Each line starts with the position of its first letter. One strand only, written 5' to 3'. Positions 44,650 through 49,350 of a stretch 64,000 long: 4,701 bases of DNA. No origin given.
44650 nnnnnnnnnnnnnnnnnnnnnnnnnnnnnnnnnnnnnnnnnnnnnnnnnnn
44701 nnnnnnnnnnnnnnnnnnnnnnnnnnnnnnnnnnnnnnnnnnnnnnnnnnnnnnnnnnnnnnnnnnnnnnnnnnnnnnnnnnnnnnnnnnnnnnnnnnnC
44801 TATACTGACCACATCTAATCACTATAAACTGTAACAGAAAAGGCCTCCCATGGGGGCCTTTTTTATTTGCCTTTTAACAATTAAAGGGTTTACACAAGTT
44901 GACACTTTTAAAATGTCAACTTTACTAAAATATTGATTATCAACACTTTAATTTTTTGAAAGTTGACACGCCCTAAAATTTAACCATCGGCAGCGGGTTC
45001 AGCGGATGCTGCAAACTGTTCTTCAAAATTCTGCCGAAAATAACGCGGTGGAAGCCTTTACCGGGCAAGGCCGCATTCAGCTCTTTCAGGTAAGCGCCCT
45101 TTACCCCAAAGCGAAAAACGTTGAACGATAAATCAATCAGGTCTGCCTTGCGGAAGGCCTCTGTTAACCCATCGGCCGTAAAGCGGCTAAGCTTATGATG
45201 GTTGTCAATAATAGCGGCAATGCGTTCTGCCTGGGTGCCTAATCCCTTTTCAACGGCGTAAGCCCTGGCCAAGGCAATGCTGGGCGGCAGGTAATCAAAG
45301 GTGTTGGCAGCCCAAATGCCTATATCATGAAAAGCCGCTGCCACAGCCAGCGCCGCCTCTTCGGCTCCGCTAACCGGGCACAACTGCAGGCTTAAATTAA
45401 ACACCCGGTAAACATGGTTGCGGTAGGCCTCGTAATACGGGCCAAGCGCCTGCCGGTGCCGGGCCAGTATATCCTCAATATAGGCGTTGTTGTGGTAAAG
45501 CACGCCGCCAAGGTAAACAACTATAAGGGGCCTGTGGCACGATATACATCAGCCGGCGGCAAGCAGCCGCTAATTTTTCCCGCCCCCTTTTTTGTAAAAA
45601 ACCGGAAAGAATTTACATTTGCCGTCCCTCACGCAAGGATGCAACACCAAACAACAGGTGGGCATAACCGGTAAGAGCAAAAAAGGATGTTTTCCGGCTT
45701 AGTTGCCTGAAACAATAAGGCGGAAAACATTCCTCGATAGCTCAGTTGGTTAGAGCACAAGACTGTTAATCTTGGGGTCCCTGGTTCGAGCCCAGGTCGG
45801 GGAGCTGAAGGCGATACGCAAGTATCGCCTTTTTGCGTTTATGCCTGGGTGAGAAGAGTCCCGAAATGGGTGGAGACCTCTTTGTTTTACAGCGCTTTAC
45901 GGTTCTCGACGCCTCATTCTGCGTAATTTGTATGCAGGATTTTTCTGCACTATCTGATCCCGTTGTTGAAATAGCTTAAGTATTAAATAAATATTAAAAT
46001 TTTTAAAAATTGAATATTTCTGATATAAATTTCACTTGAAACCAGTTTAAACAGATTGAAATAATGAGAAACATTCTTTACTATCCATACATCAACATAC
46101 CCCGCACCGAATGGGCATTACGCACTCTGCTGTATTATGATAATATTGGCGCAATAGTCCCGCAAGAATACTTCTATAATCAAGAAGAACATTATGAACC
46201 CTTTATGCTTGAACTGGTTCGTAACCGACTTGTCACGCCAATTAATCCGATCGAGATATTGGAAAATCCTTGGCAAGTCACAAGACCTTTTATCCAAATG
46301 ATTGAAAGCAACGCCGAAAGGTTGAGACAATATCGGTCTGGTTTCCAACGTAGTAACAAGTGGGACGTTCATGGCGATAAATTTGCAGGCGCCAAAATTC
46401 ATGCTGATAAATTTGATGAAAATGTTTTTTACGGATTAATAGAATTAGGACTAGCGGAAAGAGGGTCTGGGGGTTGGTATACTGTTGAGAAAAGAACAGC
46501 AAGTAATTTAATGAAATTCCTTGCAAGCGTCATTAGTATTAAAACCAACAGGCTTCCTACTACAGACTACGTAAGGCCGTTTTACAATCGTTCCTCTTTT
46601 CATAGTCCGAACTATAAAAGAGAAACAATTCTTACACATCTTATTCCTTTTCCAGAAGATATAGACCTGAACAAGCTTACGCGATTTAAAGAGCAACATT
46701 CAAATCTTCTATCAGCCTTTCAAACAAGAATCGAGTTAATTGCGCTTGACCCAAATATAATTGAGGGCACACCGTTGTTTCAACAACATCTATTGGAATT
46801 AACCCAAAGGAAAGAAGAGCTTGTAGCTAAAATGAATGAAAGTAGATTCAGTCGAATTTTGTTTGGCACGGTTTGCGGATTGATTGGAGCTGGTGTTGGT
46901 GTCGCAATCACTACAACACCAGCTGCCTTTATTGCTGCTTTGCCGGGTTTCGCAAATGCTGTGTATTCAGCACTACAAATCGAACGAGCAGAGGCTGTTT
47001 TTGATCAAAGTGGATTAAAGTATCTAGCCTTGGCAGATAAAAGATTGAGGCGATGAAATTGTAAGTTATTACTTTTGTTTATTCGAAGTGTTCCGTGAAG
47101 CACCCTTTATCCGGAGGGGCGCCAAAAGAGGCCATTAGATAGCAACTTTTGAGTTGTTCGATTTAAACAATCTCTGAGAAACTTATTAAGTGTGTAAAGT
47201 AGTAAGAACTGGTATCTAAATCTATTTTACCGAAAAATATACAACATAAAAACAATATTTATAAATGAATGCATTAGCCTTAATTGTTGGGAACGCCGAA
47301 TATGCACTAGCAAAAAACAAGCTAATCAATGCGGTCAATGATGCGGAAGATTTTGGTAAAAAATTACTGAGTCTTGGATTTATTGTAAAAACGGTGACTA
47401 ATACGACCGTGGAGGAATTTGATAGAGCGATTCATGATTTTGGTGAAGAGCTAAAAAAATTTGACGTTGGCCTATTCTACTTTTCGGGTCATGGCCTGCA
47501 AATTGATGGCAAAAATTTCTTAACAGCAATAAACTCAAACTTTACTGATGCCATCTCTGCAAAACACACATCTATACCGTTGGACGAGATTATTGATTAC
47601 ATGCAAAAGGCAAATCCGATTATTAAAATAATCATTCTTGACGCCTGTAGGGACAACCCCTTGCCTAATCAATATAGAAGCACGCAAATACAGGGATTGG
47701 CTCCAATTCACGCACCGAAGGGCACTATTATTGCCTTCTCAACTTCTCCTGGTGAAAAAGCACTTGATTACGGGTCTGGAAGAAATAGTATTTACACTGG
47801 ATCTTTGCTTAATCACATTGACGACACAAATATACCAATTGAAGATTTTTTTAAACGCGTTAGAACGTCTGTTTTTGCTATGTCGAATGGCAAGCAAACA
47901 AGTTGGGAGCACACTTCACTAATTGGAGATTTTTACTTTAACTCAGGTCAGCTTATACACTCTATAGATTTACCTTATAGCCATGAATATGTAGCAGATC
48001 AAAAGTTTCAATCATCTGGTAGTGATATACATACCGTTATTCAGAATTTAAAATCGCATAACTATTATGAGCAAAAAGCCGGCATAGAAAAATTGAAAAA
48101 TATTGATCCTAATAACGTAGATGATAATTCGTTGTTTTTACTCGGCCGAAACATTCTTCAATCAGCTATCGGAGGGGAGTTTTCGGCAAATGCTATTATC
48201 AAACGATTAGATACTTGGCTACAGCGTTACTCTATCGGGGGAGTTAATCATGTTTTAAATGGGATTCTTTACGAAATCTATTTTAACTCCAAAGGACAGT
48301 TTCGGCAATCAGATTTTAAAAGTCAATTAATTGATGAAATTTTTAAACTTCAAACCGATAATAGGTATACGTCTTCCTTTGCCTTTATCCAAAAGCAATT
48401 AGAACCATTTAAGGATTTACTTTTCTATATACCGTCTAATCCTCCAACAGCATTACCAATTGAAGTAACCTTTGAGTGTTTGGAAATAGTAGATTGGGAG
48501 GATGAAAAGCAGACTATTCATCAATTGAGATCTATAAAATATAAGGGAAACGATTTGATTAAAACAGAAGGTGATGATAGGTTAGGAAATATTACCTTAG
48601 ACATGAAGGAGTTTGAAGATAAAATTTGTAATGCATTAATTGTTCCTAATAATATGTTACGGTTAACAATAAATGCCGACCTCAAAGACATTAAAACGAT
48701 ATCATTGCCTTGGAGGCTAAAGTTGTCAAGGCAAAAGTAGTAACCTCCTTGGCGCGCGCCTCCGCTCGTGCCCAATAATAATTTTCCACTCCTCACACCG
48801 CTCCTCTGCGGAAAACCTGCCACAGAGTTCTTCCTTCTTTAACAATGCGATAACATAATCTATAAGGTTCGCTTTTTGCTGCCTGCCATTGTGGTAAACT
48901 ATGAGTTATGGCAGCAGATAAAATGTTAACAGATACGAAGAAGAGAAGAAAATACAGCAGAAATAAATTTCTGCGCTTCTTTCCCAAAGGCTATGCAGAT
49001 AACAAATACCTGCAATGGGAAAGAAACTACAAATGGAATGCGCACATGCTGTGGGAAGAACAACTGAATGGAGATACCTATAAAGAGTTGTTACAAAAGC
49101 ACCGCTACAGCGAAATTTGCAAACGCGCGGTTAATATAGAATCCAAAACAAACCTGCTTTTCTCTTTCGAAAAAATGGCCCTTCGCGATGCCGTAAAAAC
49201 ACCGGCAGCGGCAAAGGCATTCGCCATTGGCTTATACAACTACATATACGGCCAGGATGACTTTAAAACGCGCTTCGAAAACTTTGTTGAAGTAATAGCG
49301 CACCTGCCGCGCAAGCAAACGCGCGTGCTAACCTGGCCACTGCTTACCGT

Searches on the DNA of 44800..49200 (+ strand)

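Call 111: search_rna_families(source=window, start=44800, end=49200, threshold=evalue, max_evalue=1)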
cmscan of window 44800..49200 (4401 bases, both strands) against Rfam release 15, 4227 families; matches with E-value up to 1: 4.
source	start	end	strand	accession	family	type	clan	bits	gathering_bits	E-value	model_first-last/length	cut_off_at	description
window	45731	45804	+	RF00005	tRNA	Gene; tRNA;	CL00001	66.5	29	2e-13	1-71/71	no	tRNA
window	44821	44929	+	RF02629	RmaA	Gene; sRNA;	-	29.4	57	0.034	1-113/113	no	Regulator of motility and amylovoran A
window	44836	44870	+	RF00489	ctRNA_p42d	Gene; antisense;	-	26.4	50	0.012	1-46/46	no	ctRNA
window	45731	45805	-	RF04354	Plastid-ycf2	Cis-reg;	-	21.5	65.7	0.52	1-75/75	no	Plastid-ycf2 5UTR RNA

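Call 112: search_dna_similar(query=L170:3986-5415:+, collection=ecoli_genomes, mode=distant, max_rows=10)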
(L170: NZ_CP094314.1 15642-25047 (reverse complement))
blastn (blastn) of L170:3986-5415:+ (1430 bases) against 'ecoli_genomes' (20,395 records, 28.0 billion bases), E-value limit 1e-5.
No match.
